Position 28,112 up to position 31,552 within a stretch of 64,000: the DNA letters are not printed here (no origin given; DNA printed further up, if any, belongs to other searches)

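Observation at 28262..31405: Single-polypeptide Mrr-like nuclease + SF2 DEAH helicase + five HA repeats: candidate restriction or defence enzyme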

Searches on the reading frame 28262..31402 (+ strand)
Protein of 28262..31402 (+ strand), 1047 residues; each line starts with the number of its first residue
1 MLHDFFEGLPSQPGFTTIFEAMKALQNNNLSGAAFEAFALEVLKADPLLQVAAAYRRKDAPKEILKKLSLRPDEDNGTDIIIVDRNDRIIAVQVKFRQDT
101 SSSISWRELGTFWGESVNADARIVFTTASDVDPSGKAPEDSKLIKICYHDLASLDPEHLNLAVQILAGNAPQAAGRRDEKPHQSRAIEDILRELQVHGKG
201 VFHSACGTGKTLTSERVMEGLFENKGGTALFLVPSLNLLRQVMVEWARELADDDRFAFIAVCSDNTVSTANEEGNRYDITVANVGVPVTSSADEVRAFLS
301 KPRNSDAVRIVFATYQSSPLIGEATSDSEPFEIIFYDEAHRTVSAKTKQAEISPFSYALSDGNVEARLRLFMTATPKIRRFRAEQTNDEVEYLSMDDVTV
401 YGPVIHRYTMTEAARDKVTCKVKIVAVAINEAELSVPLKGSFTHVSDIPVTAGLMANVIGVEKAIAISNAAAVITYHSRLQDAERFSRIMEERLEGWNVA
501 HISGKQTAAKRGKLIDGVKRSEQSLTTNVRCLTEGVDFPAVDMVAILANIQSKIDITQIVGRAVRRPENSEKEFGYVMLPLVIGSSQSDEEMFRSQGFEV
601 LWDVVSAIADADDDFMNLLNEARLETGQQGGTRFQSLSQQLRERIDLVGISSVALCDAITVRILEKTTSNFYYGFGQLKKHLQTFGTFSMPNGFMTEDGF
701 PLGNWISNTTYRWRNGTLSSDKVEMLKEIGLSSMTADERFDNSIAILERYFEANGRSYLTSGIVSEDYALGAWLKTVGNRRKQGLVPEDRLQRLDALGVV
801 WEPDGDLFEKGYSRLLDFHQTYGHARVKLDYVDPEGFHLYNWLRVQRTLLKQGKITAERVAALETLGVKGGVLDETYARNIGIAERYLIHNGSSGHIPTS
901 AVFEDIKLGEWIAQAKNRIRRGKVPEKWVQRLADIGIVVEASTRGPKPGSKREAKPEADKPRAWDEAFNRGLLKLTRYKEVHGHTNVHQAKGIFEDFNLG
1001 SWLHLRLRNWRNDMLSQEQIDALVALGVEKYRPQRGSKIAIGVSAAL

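Call 4: search_protein_families(library=pfam, proteins=[window:28262-31402:+], max_evalue=1)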
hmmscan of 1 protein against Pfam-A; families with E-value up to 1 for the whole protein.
window:28262-31402:+ (1047 aa): 6 families
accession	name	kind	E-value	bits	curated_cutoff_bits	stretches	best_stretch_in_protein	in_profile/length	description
PF03457.19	HA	-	1.8e-54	182.4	28.4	5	808-868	5-64/64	Helicase associated domain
PF04851.21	ResIII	-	3.5e-19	69.7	22.5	1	180-377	5-163/164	Type III restriction enzyme, res subunit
PF00271.37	Helicase_C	-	1.4e-09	38.6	23.5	1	469-565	14-108/110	Helicase conserved C-terminal domain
PF18766.7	SWI2_SNF2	-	9.2e-08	32.4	26.7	1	182-425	1-191/221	SWI2/SNF2 ATPase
PF00270.35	DEAD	-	2.7e-07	30.9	26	1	181-377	2-161/167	DEAD/DEAH box helicase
PF09848.15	SLFN-g3_helicase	-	0.15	11.7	24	1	207-350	11-99/354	Schlafen group 3, DNA/RNA helicase domain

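Call 6: search_protein_families(library=padloc, proteins=[window:28262-31402:+], max_evalue=1)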
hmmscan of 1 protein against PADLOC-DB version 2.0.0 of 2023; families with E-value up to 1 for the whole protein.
window:28262-31402:+ (1047 aa): 12 families
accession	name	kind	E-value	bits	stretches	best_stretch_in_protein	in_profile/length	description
PDLC03597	REase_MTase_IIG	-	3e-80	268.3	2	29-466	20-459/1646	Type IIG restriction enzyme-methyltransferase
PDLC03051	REase_MTase_I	-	2.8e-56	188.4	2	31-434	33-437/1591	Type I restriction enzyme-methyltransferase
PDLC02707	PbeA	-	1.4e-20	71.5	2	172-420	246-448/672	PbeA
PDLC02704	PbeA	-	1.4e-16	58.2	2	178-434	254-469/682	PbeA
PDLC02706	PbeA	-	2.3e-11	41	2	196-423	284-472/722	PbeA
PDLC02703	PbeA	-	7.3e-07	26.2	2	153-226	221-290/626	PbeA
PDLC03049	REase_I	-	3.2e-06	23.4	1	518-623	476-580/807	Type I restriction enzyme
PDLC03658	mREase_IV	-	0.00013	17.8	1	501-574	480-551/953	Type IV methyl-directed restriction enzyme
PDLC01439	typeIV_DinG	-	0.00096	15.9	1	180-213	17-50/575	CAS-IV-A; associated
PDLC01730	typeIV_DinG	-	0.018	11.4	1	187-252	129-193/802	Csf4_1_IVA1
PDLC03653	REase_III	-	0.026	10.6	1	531-568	434-471/883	Type III restriction enzyme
PDLC03848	LmuA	-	0.038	12.3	1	79-140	46-110/373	-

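Call 7: search_protein_families(library=ncbifam, proteins=[window:28262-31402:+], max_evalue=1)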
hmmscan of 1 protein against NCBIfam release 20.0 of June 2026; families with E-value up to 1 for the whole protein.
window:28262-31402:+ (1047 aa): 12 families
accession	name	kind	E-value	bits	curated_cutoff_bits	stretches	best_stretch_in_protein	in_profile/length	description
TIGR04095.1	dnd_restrict_1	equivalog_domain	2.6e-14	53.1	600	2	485-589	303-404/451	DNA phosphorothioation system restriction enzyme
NF053632.1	heli_RadD_YejH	equivalog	1.2e-10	40.4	720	1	304-570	84-346/573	DNA repair helicase RadD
NF046051.1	restrict_EcoAI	equivalog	5.6e-08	31.6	550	1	520-577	468-525/768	EcoAI/FtnUII family type I restriction enzme subunit R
NF003673.1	PRK05298.1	equivalog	9.1e-06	24.3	743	1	473-567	448-543/653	excinuclease ABC subunit UvrB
TIGR00631.1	uvrb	equivalog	7.9e-05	21.1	750.1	1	496-566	467-542/658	excinuclease ABC subunit UvrB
NF008521.0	PRK11448.1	equivalog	0.00012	20.2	729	1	493-573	728-807/1123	type I restriction-modification system endonuclease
NF045503.1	repair_heli_XPB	equivalog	0.00072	18.2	610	1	180-252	185-250/548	DNA repair helicase XPB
TIGR03117.2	cas_csf4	equivalog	0.00087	17.6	400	1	171-253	121-203/800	type IV CRISPR-associated DEAD/DEAH-box helicase Csf4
TIGR00348.1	hsdR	subfamily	0.0023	16.5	284.55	1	333-425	374-448/674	HsdR family type I site-specific deoxyribonuclease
NF010337.0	PRK13766.1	equivalog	0.0027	15.9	610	1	514-567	416-469/781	Hef nuclease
NF004066.1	PRK05580.1-3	equivalog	0.061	11.6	813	1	180-244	254-317/788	primosomal protein N'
NF004067.0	PRK05580.1-4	equivalog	0.096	11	763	0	177-250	203-274/737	primosomal protein N'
